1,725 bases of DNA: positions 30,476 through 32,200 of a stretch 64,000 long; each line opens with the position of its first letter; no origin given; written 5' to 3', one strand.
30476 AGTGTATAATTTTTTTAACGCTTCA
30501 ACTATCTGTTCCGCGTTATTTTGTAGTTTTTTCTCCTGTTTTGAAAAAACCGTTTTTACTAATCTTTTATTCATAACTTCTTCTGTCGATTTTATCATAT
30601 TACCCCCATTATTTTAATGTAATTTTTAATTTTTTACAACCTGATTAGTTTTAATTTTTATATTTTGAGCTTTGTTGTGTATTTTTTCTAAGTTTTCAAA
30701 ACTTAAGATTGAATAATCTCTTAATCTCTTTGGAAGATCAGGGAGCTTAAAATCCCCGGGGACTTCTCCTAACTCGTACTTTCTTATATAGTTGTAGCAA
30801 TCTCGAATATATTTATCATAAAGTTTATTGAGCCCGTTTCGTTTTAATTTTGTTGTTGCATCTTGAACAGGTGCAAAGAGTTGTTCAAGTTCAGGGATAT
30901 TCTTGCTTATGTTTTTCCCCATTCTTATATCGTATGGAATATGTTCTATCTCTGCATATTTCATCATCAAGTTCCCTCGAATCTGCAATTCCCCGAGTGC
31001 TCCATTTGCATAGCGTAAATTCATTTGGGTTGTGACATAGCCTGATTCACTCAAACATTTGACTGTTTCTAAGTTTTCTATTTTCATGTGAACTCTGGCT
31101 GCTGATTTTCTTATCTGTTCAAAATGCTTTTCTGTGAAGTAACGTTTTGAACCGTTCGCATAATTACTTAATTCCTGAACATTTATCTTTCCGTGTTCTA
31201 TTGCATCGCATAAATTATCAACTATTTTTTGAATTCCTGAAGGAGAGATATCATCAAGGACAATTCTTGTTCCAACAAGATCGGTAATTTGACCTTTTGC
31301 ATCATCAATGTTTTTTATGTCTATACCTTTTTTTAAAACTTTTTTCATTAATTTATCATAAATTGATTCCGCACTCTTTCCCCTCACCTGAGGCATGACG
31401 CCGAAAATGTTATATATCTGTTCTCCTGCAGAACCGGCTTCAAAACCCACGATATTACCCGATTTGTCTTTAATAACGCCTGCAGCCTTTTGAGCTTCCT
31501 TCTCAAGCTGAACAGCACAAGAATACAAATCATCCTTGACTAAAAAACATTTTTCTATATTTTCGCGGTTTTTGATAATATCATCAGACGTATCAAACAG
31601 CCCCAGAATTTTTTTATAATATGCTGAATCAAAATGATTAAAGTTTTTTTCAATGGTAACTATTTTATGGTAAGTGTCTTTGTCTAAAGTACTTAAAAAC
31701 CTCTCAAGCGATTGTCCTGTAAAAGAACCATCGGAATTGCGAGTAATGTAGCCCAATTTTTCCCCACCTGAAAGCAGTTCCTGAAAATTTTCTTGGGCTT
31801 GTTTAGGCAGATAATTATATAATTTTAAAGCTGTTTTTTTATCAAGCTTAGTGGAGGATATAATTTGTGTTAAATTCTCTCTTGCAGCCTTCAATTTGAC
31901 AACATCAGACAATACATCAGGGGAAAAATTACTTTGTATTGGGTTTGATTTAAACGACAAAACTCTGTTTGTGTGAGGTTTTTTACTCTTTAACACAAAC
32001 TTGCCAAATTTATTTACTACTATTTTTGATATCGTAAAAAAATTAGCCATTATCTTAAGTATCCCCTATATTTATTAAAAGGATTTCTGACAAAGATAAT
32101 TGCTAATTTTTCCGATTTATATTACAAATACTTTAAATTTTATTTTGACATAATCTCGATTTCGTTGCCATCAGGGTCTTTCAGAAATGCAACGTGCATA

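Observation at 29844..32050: Divergent RelA/SpoT-synthetase-like protein with unknown N-terminal half, followed by two small ORFs: candidate toxSAS-like or effector/immunity module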

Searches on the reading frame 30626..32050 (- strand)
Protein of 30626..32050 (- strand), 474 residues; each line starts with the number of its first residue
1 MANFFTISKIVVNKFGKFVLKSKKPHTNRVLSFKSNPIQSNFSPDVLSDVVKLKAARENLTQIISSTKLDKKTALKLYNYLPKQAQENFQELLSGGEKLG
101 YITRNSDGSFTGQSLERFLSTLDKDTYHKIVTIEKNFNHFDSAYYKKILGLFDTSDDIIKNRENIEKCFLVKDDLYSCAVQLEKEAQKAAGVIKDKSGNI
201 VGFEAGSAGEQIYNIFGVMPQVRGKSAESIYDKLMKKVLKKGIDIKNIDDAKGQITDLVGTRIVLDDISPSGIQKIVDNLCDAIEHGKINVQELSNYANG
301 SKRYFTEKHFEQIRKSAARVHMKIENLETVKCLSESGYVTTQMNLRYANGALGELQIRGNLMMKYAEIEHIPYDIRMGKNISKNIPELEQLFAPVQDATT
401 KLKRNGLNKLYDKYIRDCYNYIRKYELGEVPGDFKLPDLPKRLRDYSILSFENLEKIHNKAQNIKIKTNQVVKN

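Call 3: search_protein_families(library=pfam, proteins=[window:30626-32050:-], max_evalue=1)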
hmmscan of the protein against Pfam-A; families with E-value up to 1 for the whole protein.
window:30626-32050:- (474 aa): 3 families
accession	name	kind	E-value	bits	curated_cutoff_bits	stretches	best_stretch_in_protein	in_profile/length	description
PF04607.23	RelA_SpoT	-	5.5e-07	30.3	27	1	223-370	2-104/113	Region found in RelA / SpoT proteins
PF03874.21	RNA_pol_Rpb4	-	0.09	13.5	25.6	1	57-87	58-88/116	RNA polymerase Rpb4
PF04065.20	Not3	-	0.47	10.2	25.8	1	273-341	128-196/231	Not1 N-terminal domain, CCR4-Not complex component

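Call 4: search_protein_families(library=ncbifam, proteins=[window:30626-32050:-], max_evalue=1)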
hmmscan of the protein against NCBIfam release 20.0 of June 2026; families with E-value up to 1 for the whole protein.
window:30626-32050:- (474 aa): 0 families

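Call 6: search_protein_families(library=padloc, proteins=[window:30626-32050:-], max_evalue=1)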
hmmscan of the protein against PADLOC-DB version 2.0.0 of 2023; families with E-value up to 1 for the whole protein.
window:30626-32050:- (474 aa): 0 families

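Call 7: find_homologous_proteins(query=window:30626-32050:-, max_evalue=0.001)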
Query window:30626-32050:- (474 aa): 20 proteins with E <= 0.001 among 8000 candidates.
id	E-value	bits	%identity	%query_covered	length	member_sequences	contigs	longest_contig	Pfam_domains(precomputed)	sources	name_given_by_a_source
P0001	0.0e+0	1028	99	100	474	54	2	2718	PF04607.24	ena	-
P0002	7.7e-185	633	63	100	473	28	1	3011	PF04607.24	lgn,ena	-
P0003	3.3e-120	420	49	98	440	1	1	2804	PF04607.24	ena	-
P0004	5.3e-120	419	49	88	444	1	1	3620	PF04607.24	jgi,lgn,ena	-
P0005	8.9e-120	419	48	98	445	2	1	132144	PF04607.24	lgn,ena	-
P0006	3.0e-118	414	49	95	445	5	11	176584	PF04607.24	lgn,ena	-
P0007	2.9e-117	410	48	98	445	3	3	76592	PF04607.24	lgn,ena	-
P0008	6.2e-116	406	48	88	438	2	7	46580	PF04607.24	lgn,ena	-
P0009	2.4e-115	404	47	94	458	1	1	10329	PF04607.24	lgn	-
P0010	1.2e-114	402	48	88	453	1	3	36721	PF04607.24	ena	-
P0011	2.8e-113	397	46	100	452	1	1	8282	PF04607.24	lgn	-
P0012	1.3e-112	395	46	96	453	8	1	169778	PF04607.24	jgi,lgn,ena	-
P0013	5.4e-110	386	46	92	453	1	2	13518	PF04607.24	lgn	-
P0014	1.2e-105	372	47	86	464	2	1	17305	PF04607.24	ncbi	-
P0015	4.1e-102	360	57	65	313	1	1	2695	-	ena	-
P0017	5.2e-81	291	44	79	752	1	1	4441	PF04607.24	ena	-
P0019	5.8e-73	264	52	52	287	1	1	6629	PF04607.24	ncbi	-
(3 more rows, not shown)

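Call 9: find_related_loci(query=A1, collection=genome_contigs, flank=8000)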
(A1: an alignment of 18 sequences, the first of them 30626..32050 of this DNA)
Query A1 (474 aa) in genome_contigs; peptide patterns used: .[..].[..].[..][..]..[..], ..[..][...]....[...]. (x = any residue, [..] = any of these).
144 stretches matched a pattern; 31 encode a relative of the query (tblastn E <= 1e-3); 31 distinct loci.
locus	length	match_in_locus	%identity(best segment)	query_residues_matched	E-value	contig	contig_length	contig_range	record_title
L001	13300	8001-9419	63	1-474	0e+0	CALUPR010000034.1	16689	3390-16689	MAG: Candidatus Gastranaerophilales bacterium isolate BRZ_BR__bin61 genome assembly, contig: BRZ_BR__NODE_6473_length_16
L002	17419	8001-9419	63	1-474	0e+0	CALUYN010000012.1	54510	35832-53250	MAG: Candidatus Gastranaerophilales bacterium isolate BRZ_FQ__bin50 genome assembly, contig: BRZ_FQ__NODE_749_length_545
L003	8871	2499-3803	47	1-465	2e-127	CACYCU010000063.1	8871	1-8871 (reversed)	uncultured bacterium isolate RUG11825 genome assembly, contig: RUG11825_asm_63, whole genome shotgun sequence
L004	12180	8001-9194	47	67-472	3e-116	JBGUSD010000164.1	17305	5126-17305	MAG: Candidatus Gastranaerophilaceae bacterium isolate ruminal_MAG_100 ruminal_MAG_100_contig_0164, whole genome shotgun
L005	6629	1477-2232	52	222-469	2e-77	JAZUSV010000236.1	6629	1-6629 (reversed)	MAG: Candidatus Gastranaerophilales bacterium isolate T1900044841_TS20190307.MAGScoT_cleanbin_000113 SGB_2948_k141_11913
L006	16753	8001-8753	35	209-457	6e-35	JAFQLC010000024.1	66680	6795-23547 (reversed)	Bacterium isolate RGIG1918 Goat_Cecum.Co__c2237484, whole genome shotgun sequence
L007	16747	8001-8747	31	207-456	4e-34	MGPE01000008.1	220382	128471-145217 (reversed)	MAG: Deltaproteobacteria bacterium GWA2_38_16 gwa2_scaffold_36, whole genome shotgun sequence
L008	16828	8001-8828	33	193-460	2e-32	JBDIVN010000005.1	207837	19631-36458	MAG: Vampirovibrionales bacterium isolate Bin_14 NODE_45_length_207837_cov_9.029922, whole genome shotgun sequence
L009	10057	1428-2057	36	221-428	3e-32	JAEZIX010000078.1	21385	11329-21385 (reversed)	MAG: Cyanobacteria bacterium OH_CDB_20 k127_529367, whole genome shotgun sequence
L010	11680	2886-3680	32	210-458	2e-26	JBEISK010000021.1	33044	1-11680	MAG: Gammaproteobacteria bacterium isolate Sample-107-S80-bin-40 Sample_107_S80-bin_40-k141_1156965, whole genome shotgu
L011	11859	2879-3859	32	134-463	2e-26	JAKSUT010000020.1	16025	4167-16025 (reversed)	MAG: bacterium isolate Horse_feces340 MAG340_20, whole genome shotgun sequence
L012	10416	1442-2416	31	140-467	2e-24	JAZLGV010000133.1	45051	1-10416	MAG: Candidatus Gastranaerophilaceae bacterium isolate T1900044991_TA20190053.MAGScoT_cleanbin_000015 SGB_4217_k141_1260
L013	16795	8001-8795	29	223-465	5e-24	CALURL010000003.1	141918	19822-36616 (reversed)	MAG: Candidatus Gastranaerophilales bacterium isolate BRZ_E__bin82 genome assembly, contig: BRZ_E__NODE_131_length_14191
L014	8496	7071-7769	30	264-457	2e-22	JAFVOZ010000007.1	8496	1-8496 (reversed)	Bacterium isolate RGIG5263 Sheep_Colon-1__c51960, whole genome shotgun sequence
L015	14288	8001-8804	29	223-470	6e-22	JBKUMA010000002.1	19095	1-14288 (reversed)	MAG: Candidatus Gastranaerophilaceae bacterium isolate 29-1_25 NODE_1783_length_19095_cov_6.566859, whole genome shotgun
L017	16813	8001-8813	28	217-464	4e-21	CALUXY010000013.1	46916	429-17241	MAG: Candidatus Gastranaerophilales bacterium isolate BRZ_E__bin107 genome assembly, contig: BRZ_E__NODE_1416_length_469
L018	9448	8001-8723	30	247-462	1e-20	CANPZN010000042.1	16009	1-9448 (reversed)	MAG: Candidatus Gastranaerophilales bacterium isolate Lapin-002__bin37 genome assembly, contig: Lapin-002__NODE_4710_len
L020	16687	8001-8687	29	264-458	2e-19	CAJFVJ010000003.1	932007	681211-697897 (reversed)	Candidatus Adamsella avium isolate Chicken_20_mag_183 genome assembly, contig: MAGpy_11413_20_idba_bin_183_fascaffold_15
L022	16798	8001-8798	28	223-464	2e-18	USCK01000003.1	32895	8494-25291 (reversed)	uncultured bacterium isolate UMGS1585 genome assembly, contig: NODE_104_length_32895_cov_1.81553, whole genome shotgun s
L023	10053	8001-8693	28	264-460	3e-18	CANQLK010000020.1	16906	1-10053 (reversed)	MAG: Candidatus Gastranaerophilales bacterium isolate Lapin-015__bin52 genome assembly, contig: Lapin-015__NODE_3194_len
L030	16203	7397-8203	31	223-465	2e-22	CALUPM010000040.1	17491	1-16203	MAG: Candidatus Gastranaerophilales bacterium isolate BRZ_KP__bin60 genome assembly, contig: BRZ_KP__NODE_4890_length_17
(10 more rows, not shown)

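Call 16: search_protein_families(library=pfam, proteins=[L006:3615-8756:+, L007:1638-8852:+, L013:5766-12776:+, L030:5315-9001:+, L020:6312-8690:+, L008:7287-8981:+], max_evalue=0.01)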
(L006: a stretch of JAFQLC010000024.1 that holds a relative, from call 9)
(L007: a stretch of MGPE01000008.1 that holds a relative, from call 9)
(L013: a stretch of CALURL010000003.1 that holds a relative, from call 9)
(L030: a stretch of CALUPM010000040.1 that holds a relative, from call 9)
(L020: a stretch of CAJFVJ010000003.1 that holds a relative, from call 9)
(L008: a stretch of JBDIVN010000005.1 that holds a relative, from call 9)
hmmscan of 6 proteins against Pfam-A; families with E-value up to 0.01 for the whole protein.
L006:3615-8756:+ (1713 aa): 3 families
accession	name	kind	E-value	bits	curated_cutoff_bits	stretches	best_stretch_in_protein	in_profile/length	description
PF04607.23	RelA_SpoT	-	8.8e-08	32.9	27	1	1476-1639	1-104/113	Region found in RelA / SpoT proteins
PF24390.1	PRTase-CE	-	1.2e-05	25.7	27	1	1088-1322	66-235/253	PRTase-CE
PF21698.3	Spo16_C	-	8.7e-05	22.6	27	1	1013-1034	12-33/43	Spo16 protein, C-terminal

L007:1638-8852:+ (2404 aa): 1 family
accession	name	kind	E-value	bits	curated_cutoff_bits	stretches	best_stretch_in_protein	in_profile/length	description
PF02541.22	Ppx-GppA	-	2.2e-23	83.6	27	1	1818-1982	12-171/285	Ppx/GppA phosphatase family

L013:5766-12776:+ (2336 aa): 2 families
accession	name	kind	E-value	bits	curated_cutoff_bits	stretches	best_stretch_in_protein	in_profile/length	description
PF01966.28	HD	-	0.00023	21.9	22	1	1914-1994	2-86/116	HD domain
PF23254.1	KH_PARP14_8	-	0.0076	16.5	27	0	852-890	10-48/66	PARP14-like, eighth type I KH domain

L030:5315-9001:+ (1228 aa): 0 families

L020:6312-8690:+ (792 aa): 0 families

L008:7287-8981:+ (564 aa): 1 family
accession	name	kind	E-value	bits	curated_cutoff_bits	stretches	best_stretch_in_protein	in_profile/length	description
PF04607.23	RelA_SpoT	-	0.00039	21.1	27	1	270-428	1-106/113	Region found in RelA / SpoT proteins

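Call 17: search_solved_structures(query=A1, max_evalue=1, show_alignments=3)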
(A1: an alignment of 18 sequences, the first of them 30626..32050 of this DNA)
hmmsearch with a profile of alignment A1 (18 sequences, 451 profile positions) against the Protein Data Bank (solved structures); distinct sequences matched with E-value up to 1: 5.
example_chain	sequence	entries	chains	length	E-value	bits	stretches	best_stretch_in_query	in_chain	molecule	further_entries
6fgk_A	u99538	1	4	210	8.4e-06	28.2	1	198-250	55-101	GTP pyrophosphokinase YwaC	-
9s6k_B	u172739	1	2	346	0.0027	19.9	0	310-344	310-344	GTP pyrophosphokinase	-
2ymy_A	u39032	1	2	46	0.14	14.3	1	107-136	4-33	RAS ASSOCIATION DOMAIN-CONTAINING PROTEIN 5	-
3kny_A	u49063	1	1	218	0.16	14.1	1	243-304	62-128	hypothetical protein BT_3535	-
2be3_A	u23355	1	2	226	0.17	14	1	307-346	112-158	GTP pyrophosphokinase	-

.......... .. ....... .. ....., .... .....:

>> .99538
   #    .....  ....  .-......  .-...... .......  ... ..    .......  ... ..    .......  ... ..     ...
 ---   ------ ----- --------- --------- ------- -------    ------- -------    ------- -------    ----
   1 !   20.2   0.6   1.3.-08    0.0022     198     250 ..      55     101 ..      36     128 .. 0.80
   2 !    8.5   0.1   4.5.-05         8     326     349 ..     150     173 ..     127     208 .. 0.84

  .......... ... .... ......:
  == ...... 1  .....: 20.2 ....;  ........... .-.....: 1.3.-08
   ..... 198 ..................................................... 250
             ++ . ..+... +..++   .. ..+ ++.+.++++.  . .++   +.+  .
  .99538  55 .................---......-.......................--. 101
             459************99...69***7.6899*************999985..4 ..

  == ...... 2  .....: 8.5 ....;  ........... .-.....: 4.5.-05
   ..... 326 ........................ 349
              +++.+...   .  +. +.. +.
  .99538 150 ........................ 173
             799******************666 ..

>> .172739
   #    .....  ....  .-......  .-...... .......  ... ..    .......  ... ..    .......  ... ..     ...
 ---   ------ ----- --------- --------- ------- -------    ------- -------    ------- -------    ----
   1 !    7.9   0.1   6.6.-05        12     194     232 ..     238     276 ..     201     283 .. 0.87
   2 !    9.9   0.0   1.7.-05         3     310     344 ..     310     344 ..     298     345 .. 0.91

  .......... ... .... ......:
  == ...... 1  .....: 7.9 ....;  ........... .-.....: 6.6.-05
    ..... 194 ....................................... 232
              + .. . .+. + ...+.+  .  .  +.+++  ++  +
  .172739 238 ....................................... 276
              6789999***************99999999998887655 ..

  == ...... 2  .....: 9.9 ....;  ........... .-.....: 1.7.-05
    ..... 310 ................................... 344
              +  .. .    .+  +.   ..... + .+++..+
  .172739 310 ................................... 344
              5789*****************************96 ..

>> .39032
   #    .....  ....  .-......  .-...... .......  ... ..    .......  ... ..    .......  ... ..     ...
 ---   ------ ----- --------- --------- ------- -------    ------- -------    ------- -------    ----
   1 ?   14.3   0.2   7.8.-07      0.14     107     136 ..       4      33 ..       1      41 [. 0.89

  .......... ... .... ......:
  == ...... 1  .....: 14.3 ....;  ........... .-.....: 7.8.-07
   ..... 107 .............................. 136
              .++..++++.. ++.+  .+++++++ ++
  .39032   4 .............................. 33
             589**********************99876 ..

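Call 27: predict_structure(alignment_id=A1)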
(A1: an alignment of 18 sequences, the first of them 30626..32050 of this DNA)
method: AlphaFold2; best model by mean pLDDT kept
length: 474 residues; sequences in the alignment: 18
mean_pLDDT: 86.1   pTM: 0.79
mean pLDDT of the five models: 86.1, 85.9, 84.9, 83.9, 83.4
residues with pLDDT >= 90: 353; 70-90: 59; 50-70: 19; < 50: 43
segments of 3 or more residues with pLDDT < 50: 1-43
pLDDT, mean of each block of 10 residues (from residue 1): 31 34 27 31 50 83 93 95 95 94 92 95 96 93 89 94 95 96 96 89 95 94 93 94 94 93 93 96 94 90 92 95 76 80 92 94 94 86 88 95 95 95 94 94 96 96 88 64
secondary structure, 60 per line:
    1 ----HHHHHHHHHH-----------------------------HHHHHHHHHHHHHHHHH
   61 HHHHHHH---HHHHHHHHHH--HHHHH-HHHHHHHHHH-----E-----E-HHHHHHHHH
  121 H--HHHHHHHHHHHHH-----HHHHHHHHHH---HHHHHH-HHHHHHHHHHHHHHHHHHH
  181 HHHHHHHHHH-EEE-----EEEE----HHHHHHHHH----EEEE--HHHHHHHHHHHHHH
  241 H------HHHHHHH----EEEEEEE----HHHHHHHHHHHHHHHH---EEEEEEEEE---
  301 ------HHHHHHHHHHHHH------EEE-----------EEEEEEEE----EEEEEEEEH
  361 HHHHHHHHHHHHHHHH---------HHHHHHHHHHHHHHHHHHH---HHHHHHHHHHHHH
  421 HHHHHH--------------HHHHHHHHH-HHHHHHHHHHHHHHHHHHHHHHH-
elements in order: H5-14 H44-67 H71-80 H83-87 H89-98 H112-121 H124-136 H142-151 H155-160 H162-190 E192-194 E200-203 H208-216 E221-224 H227-241 H248-254 E259-265 H270-285 E289-297 H307-319 E326-328 E340-347 E352-359 H360-376 H386-404 H408-426 H441-449 H451-473

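Call 30: fold_search(model_id=the predicted structure, library=pdb)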
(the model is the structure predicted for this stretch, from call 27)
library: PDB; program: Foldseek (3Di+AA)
matches with E <= 10: 411; with E <= 0.001: 8
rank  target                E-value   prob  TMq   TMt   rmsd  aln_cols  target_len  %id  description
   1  8vx3_C                1.1e-04  1.00  0.25  0.53   7.0       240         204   17  Structure of an exported small alarmone synthetase from Streptomyces albidoflavus (released 2025-02-05)
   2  6fgj_B                1.9e-04  1.00  0.21  0.46  12.3       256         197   16  Crystal structure of the small alarmone synthethase 2 from Staphylococcus aureus (released 2018-02-07)
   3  7ztb_B                3.1e-04  1.00  0.23  0.31  13.6       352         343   14  Structure of the Salmonella tRNA pyrophosphokinase CapRel (released 2022-11-23)
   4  5dec_B                4.6e-04  1.00  0.21  0.46  12.0       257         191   19  Crystal structure of the small alarmone synthetase 1 from Bacillus subtilis (released 2015-10-28)
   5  5dec_A                6.4e-04  1.00  0.20  0.44  11.6       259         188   19  Crystal structure of the small alarmone synthetase 1 from Bacillus subtilis (released 2015-10-28)
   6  7ztb_A                6.7e-04  1.00  0.20  0.27  15.7       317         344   15  Structure of the Salmonella tRNA pyrophosphokinase CapRel (released 2022-11-23)
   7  6fgx_A                7.8e-04  1.00  0.21  0.46  11.2       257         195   15  Crystal structure of the small alarmone synthethase 2 from Staphylococcus aureus bound to AMPCPP (released 2018-02-07)
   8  3l9d_A                9.5e-04  1.00  0.21  0.42  11.4       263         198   16  The Crystal Structure of smu.1046c from Streptococcus mutans UA159 (released 2011-01-12)
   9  5dec_D                1.5e-03  1.00  0.20  0.45  11.6       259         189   19  Crystal structure of the small alarmone synthetase 1 from Bacillus subtilis (released 2015-10-28)
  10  5f2v_T                1.5e-03  0.99  0.17  0.36  12.9       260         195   18  Crystal structure of the small alarmone synthethase 1 from Bacillus subtilis bound to AMPCPP (released 2015-12-16)
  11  5xnx_A                2.2e-03  0.92  0.18  0.24  16.1       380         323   14  Crystallographic structure of the enzymatically active N-terminal domain of the Rel protein from Mycobacterium tubercu (released 2017-07-19)
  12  8vx3_A                2.9e-03  1.00  0.25  0.54   6.5       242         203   16  Structure of an exported small alarmone synthetase from Streptomyces albidoflavus (released 2025-02-05)
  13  5f2v_P                3.7e-03  0.99  0.17  0.39  10.3       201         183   18  Crystal structure of the small alarmone synthethase 1 from Bacillus subtilis bound to AMPCPP (released 2015-12-16)
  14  5f2v_U                3.9e-03  0.99  0.17  0.39  10.1       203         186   19  Crystal structure of the small alarmone synthethase 1 from Bacillus subtilis bound to AMPCPP (released 2015-12-16)
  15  7qpr_D                4.1e-03  0.99  0.25  0.19  10.9       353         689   12  Structure of full length SpoT (released 2023-01-18)
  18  8vx3_D                6.1e-03  1.00  0.24  0.55   5.9       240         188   15  Structure of an exported small alarmone synthetase from Streptomyces albidoflavus (released 2025-02-05)
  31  6ox6_A                9.0e-02  0.66  0.19  0.37  11.3       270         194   13  Crystal structure of the complex between the Type VI effector Tas1 and its immunity protein (released 2019-09-18)
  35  8pu3_C                2.5e-01  0.72  0.19  0.39   9.9       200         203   12  Complex of the toxin/antitoxin FaRel2/ATfaRel2 (released 2024-07-24)
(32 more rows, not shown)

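Call 52: search_protein_families(library=pfam, proteins=[L015:4803-10457:+, L017:3627-8834:+, L022:3204-8813:+, L023:4296-8705:+, L018:4776-8732:+, L014:4509-7802:+], max_evalue=0.01)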
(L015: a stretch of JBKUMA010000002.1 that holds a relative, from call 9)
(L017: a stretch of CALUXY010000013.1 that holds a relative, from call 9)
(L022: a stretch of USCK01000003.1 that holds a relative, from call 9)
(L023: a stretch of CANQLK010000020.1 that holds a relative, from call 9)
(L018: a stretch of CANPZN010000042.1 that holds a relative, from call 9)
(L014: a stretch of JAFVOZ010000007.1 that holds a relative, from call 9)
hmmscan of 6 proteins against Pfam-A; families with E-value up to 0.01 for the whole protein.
L015:4803-10457:+ (1884 aa): 3 families
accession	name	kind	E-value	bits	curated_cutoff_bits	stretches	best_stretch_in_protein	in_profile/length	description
PF10263.15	SprT-like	-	2.5e-05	24.5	25.6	1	780-835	13-75/108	SprT-like family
PF23254.1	KH_PARP14_8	-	0.0019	18.5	27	0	1174-1211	11-48/66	PARP14-like, eighth type I KH domain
PF15963.11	Myb_DNA-bind_7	-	0.0058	16.9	31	0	58-111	22-74/88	Myb DNA-binding like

L017:3627-8834:+ (1735 aa): 1 family
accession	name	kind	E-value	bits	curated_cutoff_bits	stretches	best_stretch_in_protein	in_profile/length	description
PF04607.23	RelA_SpoT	-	1.1e-05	26.1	27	1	1464-1644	1-108/113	Region found in RelA / SpoT proteins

L022:3204-8813:+ (1869 aa): 1 family
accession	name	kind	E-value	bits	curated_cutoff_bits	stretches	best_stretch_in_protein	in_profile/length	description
PF04607.23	RelA_SpoT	-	2.1e-05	25.2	27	1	1600-1781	2-111/113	Region found in RelA / SpoT proteins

L023:4296-8705:+ (1469 aa): 1 family
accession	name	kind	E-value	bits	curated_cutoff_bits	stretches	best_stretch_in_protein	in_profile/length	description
PF25569.1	TPR_ZFYVE26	-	0.0029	18.3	27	0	1211-1263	23-74/123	ZFYVE26-like, TPR repeats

L018:4776-8732:+ (1318 aa): 0 families

L014:4509-7802:+ (1097 aa): 0 families
